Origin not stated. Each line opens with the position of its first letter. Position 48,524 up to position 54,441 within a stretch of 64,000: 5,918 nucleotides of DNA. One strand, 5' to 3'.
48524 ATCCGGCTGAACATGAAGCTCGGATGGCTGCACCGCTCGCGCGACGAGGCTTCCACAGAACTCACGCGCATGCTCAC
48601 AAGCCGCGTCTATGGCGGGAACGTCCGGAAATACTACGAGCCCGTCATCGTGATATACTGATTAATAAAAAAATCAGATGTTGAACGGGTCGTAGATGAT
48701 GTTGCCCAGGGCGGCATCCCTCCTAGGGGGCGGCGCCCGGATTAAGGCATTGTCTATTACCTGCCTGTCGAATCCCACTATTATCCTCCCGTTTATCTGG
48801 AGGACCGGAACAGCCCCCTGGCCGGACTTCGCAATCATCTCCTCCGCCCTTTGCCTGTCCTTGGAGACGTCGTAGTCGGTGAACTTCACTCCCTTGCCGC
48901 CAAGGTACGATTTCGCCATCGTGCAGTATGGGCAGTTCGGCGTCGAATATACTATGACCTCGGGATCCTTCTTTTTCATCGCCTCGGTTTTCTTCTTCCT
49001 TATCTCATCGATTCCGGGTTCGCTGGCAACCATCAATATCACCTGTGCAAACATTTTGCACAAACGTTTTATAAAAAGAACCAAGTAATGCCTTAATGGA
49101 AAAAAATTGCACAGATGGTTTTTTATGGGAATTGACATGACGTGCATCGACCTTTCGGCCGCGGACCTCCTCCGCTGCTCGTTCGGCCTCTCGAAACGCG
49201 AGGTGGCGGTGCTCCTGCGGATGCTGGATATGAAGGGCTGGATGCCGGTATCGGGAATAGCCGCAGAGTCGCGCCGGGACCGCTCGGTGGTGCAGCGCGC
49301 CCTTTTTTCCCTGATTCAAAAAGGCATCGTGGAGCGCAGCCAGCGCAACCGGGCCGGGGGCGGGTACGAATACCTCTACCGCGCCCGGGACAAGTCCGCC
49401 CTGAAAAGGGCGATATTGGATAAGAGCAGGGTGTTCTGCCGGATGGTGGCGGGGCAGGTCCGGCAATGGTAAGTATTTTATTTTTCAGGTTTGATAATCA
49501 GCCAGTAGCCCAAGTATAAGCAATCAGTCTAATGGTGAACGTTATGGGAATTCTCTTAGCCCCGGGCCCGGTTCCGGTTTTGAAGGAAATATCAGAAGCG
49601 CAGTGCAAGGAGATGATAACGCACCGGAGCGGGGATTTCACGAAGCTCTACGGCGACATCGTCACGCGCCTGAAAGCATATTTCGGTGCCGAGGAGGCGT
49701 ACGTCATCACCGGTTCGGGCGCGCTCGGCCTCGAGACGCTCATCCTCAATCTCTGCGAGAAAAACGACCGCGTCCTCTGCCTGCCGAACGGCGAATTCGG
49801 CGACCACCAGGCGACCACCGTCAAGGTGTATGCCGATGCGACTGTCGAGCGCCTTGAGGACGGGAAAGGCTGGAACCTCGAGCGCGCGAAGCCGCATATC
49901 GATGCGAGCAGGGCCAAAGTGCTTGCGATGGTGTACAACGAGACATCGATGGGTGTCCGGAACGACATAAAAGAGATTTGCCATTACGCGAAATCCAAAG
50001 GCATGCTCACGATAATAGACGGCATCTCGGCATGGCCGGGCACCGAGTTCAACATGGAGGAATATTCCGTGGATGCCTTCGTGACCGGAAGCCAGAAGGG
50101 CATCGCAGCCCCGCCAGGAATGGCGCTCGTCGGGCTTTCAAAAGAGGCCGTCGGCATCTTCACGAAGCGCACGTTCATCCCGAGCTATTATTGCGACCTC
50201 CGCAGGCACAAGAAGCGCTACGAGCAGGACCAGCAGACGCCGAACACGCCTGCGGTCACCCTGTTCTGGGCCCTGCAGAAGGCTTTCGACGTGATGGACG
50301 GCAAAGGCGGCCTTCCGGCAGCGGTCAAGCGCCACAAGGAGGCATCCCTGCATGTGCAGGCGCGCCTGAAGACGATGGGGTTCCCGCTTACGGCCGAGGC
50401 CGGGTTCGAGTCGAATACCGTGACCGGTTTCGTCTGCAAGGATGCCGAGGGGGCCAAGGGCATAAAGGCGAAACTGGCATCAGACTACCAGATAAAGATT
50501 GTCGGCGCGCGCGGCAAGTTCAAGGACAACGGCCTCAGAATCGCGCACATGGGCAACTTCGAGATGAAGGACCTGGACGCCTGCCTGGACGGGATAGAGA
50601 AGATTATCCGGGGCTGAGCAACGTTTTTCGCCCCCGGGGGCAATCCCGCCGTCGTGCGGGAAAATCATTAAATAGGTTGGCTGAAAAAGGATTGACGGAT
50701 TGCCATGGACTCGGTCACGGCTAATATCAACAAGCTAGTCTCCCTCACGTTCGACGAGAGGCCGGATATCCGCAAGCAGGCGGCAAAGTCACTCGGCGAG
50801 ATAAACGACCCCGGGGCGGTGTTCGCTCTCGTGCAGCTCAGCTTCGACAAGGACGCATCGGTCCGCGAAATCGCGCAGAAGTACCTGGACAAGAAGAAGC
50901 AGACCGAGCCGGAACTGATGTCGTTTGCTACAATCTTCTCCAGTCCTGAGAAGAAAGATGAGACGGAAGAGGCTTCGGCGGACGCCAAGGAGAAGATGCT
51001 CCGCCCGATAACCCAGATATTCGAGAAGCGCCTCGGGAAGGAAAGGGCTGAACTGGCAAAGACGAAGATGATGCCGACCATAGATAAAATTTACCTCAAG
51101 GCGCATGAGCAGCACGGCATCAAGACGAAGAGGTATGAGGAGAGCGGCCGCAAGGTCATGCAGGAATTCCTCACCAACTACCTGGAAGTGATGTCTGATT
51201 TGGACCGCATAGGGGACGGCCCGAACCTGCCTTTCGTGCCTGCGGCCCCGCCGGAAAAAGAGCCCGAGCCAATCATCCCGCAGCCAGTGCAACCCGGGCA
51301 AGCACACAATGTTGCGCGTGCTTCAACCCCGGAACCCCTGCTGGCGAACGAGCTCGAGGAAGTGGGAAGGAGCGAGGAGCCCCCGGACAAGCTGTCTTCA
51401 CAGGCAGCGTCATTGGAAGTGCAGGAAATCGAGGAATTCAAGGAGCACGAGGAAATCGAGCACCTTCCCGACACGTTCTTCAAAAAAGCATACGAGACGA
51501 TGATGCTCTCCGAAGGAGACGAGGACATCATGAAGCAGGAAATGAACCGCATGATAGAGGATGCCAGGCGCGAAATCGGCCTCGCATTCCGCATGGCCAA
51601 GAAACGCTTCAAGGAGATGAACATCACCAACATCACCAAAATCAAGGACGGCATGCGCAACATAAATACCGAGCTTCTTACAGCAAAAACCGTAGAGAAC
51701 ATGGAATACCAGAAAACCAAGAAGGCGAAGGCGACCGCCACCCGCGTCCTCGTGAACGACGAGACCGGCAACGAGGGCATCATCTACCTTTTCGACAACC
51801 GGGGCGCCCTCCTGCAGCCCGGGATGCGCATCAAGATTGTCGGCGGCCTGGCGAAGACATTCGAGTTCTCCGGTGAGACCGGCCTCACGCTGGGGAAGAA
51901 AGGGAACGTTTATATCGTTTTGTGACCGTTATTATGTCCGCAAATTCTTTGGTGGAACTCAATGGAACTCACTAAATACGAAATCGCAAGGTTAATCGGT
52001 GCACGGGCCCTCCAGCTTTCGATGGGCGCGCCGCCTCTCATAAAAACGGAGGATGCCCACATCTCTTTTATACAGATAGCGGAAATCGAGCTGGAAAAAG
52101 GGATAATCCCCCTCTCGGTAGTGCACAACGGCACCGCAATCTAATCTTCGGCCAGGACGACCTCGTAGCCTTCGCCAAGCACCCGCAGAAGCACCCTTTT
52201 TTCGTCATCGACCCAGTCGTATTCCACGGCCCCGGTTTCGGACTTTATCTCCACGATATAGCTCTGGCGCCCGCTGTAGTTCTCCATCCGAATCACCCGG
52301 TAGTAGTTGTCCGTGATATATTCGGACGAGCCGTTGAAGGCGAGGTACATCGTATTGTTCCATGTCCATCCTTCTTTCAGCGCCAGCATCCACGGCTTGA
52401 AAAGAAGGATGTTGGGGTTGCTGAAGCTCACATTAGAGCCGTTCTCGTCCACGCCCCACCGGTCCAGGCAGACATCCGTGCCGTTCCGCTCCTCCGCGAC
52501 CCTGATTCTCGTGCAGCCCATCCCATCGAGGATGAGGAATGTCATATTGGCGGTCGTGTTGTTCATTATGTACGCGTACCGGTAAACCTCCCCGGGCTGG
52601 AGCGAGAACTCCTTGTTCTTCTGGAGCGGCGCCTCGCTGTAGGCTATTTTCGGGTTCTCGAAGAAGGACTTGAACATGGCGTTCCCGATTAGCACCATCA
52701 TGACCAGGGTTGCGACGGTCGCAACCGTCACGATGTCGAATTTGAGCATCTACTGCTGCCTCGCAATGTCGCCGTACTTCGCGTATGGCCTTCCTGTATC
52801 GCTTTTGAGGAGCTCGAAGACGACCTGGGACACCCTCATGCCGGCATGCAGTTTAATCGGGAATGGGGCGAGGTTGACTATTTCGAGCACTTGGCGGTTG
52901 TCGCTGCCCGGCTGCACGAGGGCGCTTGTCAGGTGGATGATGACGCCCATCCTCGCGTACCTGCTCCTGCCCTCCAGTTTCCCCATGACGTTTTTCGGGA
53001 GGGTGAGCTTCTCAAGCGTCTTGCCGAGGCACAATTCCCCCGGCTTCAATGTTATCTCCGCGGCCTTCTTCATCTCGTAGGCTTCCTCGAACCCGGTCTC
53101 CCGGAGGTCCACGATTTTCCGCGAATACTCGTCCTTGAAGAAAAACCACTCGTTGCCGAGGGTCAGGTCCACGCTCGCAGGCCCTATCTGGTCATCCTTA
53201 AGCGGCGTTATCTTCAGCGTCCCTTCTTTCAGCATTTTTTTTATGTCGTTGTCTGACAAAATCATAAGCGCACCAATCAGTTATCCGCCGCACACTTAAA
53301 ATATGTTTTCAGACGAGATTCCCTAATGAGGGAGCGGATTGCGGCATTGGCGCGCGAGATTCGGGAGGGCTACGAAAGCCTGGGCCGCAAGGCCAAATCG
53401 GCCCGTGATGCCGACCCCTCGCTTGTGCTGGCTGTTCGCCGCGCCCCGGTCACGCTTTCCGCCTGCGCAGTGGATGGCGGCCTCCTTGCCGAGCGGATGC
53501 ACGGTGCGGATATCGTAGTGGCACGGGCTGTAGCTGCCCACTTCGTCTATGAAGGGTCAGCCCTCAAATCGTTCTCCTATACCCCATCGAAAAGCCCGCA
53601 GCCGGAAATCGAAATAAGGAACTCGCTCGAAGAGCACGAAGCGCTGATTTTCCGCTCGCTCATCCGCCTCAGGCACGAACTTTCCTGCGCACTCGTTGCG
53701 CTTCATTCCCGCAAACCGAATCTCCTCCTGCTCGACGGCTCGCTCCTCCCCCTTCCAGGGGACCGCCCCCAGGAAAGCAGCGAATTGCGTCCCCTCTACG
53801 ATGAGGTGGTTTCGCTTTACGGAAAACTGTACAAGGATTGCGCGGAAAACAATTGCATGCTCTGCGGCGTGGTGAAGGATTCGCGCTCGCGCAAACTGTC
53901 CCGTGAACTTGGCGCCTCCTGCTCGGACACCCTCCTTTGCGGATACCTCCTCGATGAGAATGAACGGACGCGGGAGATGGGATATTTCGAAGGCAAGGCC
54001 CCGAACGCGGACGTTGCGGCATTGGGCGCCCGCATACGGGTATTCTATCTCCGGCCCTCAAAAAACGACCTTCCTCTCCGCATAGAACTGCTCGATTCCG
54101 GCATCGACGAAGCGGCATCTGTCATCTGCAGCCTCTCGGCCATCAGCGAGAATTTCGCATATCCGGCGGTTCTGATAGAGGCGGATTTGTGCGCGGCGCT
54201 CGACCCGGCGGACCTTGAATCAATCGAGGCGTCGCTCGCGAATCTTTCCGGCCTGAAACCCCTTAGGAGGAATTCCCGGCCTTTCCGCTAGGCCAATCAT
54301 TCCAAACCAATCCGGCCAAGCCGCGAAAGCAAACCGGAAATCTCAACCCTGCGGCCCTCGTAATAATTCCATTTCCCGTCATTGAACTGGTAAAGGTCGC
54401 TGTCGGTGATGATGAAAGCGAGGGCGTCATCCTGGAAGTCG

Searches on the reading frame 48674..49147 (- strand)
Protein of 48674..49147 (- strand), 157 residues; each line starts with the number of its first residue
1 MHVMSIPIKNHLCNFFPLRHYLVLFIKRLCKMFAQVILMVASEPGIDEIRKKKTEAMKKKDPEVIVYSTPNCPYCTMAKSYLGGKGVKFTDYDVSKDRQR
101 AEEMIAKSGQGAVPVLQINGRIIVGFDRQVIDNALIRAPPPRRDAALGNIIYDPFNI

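Call 80: search_protein_families(library=pfam, proteins=[window:48674-49147:-], max_evalue=0.001)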
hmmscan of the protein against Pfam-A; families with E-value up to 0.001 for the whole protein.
window:48674-49147:- (157 aa): 3 families
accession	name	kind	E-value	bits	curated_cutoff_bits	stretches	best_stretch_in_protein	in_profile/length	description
PF00462.30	Glutaredoxin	-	3e-18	66.2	22.9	1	64-123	1-60/60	Glutaredoxin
PF13417.12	GST_N_3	-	1.4e-08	35.4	22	1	67-124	2-58/75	Glutathione S-transferase, N-terminal domain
PF13409.12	GST_N_2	-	1.5e-05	25.9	25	1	72-126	2-60/70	Glutathione S-transferase, N-terminal domain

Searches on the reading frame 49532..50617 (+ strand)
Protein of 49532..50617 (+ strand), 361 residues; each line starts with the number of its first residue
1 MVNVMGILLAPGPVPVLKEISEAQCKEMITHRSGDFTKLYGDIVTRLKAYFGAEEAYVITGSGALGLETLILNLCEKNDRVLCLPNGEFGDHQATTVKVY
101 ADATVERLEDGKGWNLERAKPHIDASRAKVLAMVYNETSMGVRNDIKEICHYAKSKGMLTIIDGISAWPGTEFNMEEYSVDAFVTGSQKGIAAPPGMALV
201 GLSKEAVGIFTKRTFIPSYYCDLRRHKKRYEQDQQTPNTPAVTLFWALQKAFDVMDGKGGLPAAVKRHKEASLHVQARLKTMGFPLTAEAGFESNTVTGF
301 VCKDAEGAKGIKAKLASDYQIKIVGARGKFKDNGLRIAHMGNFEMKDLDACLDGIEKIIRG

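Call 80: search_protein_families(library=pfam, proteins=[window:49532-50617:+], max_evalue=0.001)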
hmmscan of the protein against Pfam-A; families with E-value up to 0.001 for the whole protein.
window:49532-50617:+ (361 aa): 2 families
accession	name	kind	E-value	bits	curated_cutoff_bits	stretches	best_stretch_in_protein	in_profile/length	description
PF00266.25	Aminotran_5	-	5.8e-22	78.6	21.5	1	22-307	27-321/371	Aminotransferase class-V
PF01212.27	Beta_elim_lyase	-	0.00081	19.2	27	0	18-220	12-215/288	Beta-eliminating lyase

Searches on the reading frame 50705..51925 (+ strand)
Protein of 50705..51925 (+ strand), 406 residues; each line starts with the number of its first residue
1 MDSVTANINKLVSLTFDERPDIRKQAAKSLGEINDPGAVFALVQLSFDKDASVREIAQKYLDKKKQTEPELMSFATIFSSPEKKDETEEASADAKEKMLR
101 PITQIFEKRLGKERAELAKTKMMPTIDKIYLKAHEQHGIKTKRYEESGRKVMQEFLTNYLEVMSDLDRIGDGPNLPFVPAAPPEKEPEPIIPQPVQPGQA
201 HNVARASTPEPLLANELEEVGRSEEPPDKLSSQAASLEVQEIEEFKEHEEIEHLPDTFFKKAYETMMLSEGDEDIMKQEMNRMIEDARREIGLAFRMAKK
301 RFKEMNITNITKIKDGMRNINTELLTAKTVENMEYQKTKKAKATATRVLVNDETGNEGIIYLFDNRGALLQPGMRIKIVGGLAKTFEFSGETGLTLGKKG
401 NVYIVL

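Call 80: search_protein_families(library=pfam, proteins=[window:50705-51925:+], max_evalue=0.001)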
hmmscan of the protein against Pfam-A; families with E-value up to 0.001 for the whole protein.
window:50705-51925:+ (406 aa): 2 families
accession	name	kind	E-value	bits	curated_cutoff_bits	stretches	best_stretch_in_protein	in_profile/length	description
PF13646.12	HEAT_2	-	1.4e-06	28.9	27.7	1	11-61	4-55/88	HEAT repeats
PF02985.28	HEAT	-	0.00029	21.2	23.5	0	9-33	3-27/31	HEAT repeat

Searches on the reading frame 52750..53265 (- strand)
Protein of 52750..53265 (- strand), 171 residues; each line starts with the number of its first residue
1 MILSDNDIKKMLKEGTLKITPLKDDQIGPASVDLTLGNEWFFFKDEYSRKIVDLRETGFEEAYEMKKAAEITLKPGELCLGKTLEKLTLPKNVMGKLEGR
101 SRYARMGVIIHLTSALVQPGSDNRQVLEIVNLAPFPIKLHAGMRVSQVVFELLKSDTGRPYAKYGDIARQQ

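Call 80: search_protein_families(library=pfam, proteins=[window:52750-53265:-], max_evalue=0.001)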
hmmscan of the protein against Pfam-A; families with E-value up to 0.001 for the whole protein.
window:52750-53265:- (171 aa): 3 families
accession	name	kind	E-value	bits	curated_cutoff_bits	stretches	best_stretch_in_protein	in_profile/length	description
PF22769.1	DCD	-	3.3e-44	151.1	27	1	2-151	1-151/153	dCTP deaminase-like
PF06559.16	DCD_N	-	1.1e-10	42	21.4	1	2-151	4-161/164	2'-deoxycytidine 5'-triphosphate deaminase (DCD) N-terminal domain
PF00692.24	dUTPase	-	6.8e-05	23.1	22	1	63-153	16-104/129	dUTPase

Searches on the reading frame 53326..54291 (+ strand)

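Call 80: search_protein_families(library=pfam, proteins=[window:53326-54291:+], max_evalue=0.001)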
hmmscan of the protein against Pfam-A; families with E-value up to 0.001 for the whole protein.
window:53326-54291:+ (321 aa): 1 family
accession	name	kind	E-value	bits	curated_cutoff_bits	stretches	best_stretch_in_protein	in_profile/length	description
PF09376.16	NurA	-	5.5e-17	62.5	21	1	46-287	3-249/254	NurA domain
